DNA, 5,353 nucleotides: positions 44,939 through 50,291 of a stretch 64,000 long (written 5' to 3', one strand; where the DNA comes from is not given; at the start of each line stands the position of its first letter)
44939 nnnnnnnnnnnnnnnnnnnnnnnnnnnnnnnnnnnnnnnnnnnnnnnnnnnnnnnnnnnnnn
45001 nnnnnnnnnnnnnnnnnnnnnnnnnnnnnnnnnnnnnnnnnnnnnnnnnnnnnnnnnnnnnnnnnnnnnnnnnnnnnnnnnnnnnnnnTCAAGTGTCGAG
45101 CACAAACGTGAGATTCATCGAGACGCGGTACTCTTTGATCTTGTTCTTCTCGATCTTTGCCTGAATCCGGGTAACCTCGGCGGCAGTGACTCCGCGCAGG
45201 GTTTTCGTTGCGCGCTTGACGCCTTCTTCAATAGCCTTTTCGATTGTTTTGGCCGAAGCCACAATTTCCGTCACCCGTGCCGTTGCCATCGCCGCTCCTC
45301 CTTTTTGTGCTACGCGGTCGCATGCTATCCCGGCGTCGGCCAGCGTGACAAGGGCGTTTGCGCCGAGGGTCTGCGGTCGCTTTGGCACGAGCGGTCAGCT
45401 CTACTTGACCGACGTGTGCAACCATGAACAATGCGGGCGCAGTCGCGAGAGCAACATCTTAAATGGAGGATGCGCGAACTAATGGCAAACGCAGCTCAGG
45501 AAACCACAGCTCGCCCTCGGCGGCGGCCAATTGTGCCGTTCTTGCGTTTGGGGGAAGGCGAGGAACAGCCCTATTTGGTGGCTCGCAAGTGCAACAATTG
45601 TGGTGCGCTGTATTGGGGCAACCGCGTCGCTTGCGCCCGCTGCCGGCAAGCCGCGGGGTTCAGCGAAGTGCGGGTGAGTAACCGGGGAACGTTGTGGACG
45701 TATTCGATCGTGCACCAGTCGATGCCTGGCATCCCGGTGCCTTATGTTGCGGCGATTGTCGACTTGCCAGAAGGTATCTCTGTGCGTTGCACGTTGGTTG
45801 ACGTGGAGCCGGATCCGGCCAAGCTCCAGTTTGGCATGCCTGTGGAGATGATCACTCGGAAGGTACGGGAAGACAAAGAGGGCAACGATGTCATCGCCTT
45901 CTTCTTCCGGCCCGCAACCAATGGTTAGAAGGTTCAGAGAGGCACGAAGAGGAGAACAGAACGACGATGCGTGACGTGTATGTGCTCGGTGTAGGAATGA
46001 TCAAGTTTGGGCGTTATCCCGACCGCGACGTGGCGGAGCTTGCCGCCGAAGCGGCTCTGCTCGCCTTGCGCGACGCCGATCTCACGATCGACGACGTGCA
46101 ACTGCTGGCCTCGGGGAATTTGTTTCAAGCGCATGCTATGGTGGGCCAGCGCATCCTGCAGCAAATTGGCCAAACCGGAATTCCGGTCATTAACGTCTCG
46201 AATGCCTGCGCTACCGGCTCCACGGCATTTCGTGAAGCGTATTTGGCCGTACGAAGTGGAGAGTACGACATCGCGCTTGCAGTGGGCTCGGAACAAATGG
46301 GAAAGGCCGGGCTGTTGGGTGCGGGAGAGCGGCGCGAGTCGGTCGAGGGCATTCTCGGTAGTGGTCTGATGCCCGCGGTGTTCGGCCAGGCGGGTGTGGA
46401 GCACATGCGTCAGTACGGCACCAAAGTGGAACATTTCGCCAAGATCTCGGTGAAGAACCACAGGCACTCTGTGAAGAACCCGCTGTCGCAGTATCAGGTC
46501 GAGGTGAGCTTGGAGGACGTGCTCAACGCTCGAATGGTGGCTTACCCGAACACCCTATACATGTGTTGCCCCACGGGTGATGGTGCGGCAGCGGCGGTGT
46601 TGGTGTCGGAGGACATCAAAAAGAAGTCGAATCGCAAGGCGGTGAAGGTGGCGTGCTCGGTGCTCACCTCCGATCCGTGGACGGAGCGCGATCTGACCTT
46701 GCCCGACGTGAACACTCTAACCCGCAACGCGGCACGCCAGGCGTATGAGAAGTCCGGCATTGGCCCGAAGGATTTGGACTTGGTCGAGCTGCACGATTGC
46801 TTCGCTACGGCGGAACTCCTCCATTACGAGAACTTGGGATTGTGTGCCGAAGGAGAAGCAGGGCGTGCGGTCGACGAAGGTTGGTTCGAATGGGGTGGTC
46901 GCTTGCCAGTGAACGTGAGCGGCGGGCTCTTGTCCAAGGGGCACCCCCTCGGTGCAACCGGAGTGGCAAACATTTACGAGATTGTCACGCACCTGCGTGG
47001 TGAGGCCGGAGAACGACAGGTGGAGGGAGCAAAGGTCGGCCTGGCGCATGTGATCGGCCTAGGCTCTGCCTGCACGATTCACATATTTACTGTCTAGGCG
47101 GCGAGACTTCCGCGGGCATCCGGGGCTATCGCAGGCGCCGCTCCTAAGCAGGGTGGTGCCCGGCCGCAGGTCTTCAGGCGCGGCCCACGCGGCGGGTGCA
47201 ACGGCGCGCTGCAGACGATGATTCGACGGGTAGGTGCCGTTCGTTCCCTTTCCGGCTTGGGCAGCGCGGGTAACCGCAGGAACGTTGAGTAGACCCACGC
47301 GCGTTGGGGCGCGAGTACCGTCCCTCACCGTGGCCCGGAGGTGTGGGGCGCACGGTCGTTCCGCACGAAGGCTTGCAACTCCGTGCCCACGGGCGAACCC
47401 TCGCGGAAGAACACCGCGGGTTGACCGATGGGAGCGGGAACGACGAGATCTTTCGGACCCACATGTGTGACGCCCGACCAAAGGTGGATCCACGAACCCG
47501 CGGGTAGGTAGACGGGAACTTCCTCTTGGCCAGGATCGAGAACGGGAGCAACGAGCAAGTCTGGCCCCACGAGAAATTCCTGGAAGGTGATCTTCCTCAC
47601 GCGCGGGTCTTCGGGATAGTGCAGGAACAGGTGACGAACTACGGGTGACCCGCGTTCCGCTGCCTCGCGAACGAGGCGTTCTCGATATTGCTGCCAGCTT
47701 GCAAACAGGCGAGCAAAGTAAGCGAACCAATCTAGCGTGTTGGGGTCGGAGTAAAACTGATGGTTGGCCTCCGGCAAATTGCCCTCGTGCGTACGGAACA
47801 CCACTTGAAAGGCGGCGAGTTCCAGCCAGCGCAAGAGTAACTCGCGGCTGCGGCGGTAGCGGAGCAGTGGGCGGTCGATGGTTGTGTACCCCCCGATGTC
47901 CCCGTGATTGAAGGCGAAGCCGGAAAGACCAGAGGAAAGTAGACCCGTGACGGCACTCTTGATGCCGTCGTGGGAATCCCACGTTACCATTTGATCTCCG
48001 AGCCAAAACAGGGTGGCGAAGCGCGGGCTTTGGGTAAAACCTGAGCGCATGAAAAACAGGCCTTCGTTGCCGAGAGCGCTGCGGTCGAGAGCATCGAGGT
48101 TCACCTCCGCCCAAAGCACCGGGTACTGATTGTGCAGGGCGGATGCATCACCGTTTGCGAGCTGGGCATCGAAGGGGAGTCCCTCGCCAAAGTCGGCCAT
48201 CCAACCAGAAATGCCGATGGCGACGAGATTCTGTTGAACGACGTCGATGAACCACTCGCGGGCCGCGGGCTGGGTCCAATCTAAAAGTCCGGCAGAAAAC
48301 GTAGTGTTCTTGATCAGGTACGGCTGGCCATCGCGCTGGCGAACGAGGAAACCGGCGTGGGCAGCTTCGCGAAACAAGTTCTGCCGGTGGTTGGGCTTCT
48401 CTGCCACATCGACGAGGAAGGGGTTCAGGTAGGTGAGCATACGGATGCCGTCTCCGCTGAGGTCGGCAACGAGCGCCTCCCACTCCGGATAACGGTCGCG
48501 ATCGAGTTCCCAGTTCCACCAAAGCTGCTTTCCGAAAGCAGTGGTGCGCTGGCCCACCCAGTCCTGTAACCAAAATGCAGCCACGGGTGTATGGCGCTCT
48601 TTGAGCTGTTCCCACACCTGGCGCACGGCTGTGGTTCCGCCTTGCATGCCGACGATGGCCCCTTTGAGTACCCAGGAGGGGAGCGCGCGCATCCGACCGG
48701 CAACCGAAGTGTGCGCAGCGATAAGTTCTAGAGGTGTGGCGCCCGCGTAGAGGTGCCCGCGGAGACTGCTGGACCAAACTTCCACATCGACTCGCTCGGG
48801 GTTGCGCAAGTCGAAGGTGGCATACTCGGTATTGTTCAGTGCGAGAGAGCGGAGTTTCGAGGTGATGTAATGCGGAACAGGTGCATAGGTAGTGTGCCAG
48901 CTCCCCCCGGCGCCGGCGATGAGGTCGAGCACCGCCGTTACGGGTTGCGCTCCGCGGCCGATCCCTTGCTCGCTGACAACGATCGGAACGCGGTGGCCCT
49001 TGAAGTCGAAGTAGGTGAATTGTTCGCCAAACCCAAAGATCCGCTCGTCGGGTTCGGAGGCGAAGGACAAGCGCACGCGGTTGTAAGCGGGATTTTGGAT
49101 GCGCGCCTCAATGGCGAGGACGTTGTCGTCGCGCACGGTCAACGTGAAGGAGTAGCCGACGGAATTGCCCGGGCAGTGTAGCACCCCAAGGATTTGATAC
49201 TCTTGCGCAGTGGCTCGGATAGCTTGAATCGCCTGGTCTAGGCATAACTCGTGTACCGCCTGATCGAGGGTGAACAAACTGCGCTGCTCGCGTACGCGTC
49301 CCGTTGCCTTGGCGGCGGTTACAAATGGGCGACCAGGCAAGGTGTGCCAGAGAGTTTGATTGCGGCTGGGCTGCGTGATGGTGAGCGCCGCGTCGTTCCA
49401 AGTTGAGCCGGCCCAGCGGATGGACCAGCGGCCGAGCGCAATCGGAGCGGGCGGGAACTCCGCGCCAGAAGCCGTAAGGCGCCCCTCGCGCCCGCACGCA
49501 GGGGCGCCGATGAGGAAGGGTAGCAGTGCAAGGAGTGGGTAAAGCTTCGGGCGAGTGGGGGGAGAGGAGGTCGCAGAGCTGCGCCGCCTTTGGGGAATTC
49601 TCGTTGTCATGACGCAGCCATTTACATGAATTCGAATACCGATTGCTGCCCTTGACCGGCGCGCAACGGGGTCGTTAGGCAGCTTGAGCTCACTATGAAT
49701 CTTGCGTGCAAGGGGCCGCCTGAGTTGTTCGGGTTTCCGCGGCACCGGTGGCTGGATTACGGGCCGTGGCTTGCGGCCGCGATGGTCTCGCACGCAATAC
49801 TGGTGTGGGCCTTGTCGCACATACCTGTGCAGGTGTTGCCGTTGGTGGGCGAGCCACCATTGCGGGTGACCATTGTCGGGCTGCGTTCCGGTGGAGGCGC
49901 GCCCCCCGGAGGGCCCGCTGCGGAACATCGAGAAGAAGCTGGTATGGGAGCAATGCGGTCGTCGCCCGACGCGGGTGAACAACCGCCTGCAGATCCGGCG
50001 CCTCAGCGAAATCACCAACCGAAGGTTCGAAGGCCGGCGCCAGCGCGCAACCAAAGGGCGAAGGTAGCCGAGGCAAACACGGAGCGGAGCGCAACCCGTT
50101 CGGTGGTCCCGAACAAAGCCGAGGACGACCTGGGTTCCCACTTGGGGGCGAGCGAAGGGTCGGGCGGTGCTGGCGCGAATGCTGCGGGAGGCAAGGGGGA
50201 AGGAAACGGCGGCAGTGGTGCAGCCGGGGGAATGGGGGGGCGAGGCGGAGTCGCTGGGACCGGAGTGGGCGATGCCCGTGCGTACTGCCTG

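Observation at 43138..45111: Bufferin-type RiPP metallophore gene cluster: Sec-exported 6-Cys precursor + DUF692/MNIO + DUF2063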

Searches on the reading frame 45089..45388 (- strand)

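Call 14: search_protein_families(library=pfam, proteins=[window:45089-45388:-], max_evalue=0.001)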
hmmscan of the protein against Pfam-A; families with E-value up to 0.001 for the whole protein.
window:45089-45388:- (99 aa): 1 family
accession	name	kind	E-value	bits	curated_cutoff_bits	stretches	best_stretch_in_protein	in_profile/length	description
PF07311.17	Dodecin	-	9.3e-18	64.8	22.5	1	37-98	2-64/64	Dodecin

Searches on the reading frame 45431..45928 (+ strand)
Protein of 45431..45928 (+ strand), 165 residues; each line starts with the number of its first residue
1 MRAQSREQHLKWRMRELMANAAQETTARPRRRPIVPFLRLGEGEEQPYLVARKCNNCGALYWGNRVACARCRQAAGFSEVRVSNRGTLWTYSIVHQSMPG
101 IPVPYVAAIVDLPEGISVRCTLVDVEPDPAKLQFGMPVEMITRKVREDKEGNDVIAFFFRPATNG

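Call 14: search_protein_families(library=pfam, proteins=[window:45431-45928:+], max_evalue=0.001)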
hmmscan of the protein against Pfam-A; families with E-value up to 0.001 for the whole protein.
window:45431-45928:+ (165 aa): 2 families
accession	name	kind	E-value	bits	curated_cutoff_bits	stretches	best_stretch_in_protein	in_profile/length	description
PF01796.24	OB_ChsH2_C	-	5.7e-18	65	27.1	1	79-140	1-62/65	ChsH2, C-terminal OB-fold domain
PF12172.15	zf-ChsH2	-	0.00013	22.1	23.2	1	43-72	3-32/37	ChsH2, rubredoxin-like zinc ribbon domain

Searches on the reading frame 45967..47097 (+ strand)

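Call 14: search_protein_families(library=pfam, proteins=[window:45967-47097:+], max_evalue=0.001)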
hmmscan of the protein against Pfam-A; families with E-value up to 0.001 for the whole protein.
window:45967-47097:+ (376 aa): 5 families
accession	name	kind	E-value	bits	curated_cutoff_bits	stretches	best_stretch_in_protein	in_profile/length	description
PF22691.2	Thiolase_C_1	-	3.7e-41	140.6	28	1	250-365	18-132/144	Thiolase C-terminal domain-like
PF00108.29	Thiolase_N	-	1.4e-13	51.3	26.4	1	4-180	1-197/260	Thiolase, N-terminal domain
PF02803.24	Thiolase_C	-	6.2e-13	48.9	27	1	254-358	26-112/123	Thiolase, C-terminal domain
PF00109.32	ketoacyl-synt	-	6.8e-07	29.6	20.8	1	50-117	147-210/252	Beta-ketoacyl synthase, N-terminal domain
PF08545.16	ACP_syn_III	-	4.4e-05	23.7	24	0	77-113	3-39/80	3-Oxoacyl-[acyl-carrier-protein (ACP)] synthase III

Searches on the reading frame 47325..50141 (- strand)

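Call 15: search_protein_families(library=pfam, proteins=[window:47325-50141:-], max_evalue=0.001)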
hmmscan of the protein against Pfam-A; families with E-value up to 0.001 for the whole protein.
window:47325-50141:- (938 aa): 3 families
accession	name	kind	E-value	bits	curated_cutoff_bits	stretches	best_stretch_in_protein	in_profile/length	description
PF01055.32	Glyco_hydro_31_2nd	-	9.6e-44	150.5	23.5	1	503-799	21-303/328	Glycosyl hydrolases family 31 TIM-barrel domain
PF21365.3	Glyco_hydro_31_3rd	-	8.2e-20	71.5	24.4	1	831-916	1-85/87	Glycosyl hydrolase family 31 C-terminal domain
PF13802.12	Gal_mutarotas_2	-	2.7e-07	31.5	27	1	333-444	78-184/184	Glycosyl hydrolase 31 N-terminal galactose mutarotase-like domain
